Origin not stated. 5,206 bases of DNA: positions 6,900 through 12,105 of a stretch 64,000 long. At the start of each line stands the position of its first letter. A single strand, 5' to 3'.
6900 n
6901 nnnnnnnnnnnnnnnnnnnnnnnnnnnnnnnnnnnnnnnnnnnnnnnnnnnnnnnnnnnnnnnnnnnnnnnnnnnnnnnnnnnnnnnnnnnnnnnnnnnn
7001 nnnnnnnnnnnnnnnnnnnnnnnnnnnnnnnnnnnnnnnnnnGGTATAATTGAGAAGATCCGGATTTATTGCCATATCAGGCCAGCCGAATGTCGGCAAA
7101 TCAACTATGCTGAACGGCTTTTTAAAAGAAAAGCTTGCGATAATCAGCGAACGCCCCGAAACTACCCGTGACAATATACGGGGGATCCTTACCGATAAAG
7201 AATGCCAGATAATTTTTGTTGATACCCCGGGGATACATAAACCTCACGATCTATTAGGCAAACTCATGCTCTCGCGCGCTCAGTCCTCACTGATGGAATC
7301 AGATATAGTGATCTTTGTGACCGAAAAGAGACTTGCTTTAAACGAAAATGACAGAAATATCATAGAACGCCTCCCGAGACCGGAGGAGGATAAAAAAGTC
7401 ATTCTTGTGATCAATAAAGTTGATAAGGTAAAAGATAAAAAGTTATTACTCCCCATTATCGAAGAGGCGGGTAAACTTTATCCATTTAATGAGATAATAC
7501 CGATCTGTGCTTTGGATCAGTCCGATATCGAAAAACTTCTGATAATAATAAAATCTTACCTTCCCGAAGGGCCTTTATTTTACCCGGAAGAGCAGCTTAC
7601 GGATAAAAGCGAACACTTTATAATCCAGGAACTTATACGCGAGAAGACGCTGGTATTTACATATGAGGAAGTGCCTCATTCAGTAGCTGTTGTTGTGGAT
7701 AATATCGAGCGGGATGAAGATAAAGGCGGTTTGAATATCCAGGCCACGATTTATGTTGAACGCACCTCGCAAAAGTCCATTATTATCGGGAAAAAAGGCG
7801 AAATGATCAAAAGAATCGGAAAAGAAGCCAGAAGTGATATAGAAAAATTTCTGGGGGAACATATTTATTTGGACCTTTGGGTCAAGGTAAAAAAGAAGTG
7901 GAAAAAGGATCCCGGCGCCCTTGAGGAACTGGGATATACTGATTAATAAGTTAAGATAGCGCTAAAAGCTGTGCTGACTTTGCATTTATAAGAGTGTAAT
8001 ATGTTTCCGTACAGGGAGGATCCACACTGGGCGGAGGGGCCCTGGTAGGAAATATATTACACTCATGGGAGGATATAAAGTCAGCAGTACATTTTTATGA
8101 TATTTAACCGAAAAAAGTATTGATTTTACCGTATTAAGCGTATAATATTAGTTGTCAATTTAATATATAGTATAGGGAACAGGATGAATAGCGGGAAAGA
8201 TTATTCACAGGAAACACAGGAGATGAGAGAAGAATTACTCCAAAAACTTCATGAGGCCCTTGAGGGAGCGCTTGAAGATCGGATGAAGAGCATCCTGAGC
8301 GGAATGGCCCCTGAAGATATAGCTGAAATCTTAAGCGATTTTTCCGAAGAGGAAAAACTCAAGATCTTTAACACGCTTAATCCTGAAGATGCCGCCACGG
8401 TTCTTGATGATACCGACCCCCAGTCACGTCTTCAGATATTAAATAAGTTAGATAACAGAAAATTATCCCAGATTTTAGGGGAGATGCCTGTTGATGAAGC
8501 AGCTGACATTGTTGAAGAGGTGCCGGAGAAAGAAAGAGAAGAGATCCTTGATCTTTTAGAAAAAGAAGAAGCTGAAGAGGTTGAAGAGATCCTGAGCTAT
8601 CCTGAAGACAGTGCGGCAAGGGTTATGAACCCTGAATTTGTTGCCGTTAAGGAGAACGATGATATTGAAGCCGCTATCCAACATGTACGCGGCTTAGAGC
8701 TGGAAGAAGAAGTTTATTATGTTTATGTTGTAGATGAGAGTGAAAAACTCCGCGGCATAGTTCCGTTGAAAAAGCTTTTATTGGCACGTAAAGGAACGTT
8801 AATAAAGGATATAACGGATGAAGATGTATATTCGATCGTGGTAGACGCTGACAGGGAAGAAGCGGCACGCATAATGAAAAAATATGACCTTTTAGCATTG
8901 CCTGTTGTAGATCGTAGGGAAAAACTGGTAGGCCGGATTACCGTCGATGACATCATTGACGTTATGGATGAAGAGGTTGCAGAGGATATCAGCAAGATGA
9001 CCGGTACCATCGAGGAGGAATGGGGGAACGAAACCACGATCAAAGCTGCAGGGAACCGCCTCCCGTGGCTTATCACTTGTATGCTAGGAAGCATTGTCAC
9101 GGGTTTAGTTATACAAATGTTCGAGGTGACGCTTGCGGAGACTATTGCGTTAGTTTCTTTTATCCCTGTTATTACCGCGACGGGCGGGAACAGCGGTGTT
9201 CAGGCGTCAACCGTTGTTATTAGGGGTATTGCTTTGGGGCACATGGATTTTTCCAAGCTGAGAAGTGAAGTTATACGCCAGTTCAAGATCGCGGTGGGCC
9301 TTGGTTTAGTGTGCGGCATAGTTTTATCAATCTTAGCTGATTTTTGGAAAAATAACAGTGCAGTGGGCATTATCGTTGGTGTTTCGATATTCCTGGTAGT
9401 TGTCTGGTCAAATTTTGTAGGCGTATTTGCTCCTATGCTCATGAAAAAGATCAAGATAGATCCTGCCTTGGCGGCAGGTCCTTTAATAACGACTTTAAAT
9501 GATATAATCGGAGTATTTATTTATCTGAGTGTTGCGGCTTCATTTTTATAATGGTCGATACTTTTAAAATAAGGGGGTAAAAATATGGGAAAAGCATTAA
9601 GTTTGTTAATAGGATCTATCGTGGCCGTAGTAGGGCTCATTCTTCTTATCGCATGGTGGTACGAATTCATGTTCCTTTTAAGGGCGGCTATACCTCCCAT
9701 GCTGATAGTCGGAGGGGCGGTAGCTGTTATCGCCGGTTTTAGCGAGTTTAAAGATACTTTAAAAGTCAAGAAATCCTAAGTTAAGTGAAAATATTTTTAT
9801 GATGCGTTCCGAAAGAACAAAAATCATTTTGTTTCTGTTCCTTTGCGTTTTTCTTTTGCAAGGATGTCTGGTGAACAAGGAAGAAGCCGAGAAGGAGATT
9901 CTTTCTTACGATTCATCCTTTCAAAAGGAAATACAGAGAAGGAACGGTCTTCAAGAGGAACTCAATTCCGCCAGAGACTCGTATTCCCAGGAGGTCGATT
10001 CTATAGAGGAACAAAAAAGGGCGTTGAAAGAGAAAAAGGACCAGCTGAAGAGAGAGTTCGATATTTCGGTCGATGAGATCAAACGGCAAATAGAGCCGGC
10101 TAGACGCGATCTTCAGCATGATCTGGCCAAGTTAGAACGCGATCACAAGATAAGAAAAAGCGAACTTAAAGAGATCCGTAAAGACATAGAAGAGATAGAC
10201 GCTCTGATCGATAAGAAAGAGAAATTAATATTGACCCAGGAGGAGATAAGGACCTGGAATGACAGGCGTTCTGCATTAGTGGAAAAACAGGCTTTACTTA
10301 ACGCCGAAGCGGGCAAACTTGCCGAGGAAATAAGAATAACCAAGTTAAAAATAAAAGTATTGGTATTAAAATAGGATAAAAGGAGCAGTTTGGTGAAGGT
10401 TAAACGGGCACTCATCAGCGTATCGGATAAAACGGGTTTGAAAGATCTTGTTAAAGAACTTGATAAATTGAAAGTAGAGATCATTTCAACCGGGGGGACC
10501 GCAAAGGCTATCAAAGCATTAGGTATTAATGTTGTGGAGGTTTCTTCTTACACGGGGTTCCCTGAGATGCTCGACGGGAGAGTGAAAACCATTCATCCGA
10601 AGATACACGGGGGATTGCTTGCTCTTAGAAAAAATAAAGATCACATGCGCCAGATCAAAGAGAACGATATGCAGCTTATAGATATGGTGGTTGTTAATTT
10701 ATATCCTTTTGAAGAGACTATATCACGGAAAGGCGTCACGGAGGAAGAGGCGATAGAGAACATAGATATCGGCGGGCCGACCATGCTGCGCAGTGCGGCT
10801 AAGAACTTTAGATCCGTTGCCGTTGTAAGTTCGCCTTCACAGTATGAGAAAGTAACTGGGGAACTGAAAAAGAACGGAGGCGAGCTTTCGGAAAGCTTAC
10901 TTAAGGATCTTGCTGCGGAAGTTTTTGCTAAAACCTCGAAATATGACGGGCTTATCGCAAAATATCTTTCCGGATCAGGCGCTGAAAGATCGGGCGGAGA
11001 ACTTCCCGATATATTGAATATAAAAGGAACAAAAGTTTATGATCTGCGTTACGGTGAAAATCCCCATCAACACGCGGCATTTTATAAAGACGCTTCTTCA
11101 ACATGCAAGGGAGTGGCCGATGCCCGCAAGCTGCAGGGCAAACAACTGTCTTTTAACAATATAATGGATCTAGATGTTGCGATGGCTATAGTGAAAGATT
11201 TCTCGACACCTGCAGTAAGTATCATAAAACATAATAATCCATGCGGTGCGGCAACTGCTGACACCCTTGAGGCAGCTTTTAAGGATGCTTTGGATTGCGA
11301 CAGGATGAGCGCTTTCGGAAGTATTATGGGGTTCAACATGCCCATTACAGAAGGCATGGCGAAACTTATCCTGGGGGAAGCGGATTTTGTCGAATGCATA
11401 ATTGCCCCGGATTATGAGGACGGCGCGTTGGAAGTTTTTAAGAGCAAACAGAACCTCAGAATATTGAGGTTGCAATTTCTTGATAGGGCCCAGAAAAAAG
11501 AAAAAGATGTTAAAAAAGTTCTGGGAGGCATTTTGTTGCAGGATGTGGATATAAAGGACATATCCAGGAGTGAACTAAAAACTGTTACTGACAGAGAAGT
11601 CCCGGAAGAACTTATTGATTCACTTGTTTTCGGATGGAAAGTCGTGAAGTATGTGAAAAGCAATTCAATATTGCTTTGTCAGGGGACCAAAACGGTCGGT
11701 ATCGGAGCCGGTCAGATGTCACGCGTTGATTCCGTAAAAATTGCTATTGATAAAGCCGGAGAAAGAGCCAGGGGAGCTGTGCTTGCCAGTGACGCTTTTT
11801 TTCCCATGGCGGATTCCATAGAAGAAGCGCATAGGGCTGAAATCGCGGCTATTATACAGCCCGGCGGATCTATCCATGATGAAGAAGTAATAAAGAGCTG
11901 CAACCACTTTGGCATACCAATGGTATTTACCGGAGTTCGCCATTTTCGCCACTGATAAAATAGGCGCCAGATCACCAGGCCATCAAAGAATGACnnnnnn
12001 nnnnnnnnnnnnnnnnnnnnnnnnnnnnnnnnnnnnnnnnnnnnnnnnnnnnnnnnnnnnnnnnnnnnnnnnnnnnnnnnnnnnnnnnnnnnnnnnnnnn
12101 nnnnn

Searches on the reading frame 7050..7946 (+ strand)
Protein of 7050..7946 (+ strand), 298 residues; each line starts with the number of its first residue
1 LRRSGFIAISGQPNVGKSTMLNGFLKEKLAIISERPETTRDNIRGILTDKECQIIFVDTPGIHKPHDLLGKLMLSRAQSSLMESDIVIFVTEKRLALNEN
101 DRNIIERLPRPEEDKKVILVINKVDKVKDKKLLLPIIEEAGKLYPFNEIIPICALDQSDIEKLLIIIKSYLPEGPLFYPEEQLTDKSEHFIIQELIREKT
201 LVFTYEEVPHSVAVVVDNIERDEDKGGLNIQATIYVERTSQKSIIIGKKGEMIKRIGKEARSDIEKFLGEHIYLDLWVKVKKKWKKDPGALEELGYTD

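Call 37: list_cluster_members(proteins=[P0003, window:7050-7946:+, window:16824-17777:+])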
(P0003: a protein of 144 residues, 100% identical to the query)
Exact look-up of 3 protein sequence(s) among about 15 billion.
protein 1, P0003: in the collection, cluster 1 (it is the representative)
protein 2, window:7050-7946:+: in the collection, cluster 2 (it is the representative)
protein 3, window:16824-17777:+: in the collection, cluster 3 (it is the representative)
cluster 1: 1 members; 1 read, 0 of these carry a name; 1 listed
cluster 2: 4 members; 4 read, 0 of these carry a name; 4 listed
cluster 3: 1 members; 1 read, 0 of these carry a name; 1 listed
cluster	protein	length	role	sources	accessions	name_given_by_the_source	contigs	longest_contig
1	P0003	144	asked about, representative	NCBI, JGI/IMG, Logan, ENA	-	-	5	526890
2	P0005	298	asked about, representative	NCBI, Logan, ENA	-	-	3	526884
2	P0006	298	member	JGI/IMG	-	-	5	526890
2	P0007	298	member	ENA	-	-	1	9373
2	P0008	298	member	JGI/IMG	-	-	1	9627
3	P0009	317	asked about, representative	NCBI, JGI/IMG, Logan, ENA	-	-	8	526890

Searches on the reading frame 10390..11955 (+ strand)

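Call 27: search_protein_families(library=pfam, proteins=[window:10390-11955:+], max_evalue=0.0001)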
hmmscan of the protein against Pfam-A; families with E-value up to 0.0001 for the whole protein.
window:10390-11955:+ (521 aa): 2 families
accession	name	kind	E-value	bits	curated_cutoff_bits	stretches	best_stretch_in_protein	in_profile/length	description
PF01808.24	AICARFT_IMPCHas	-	1.7e-112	376.3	25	1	136-455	1-311/311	AICARFT/IMPCHase bienzyme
PF02142.27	MGS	-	3.2e-26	91.7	24.1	1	17-131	2-94/94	MGS-like domain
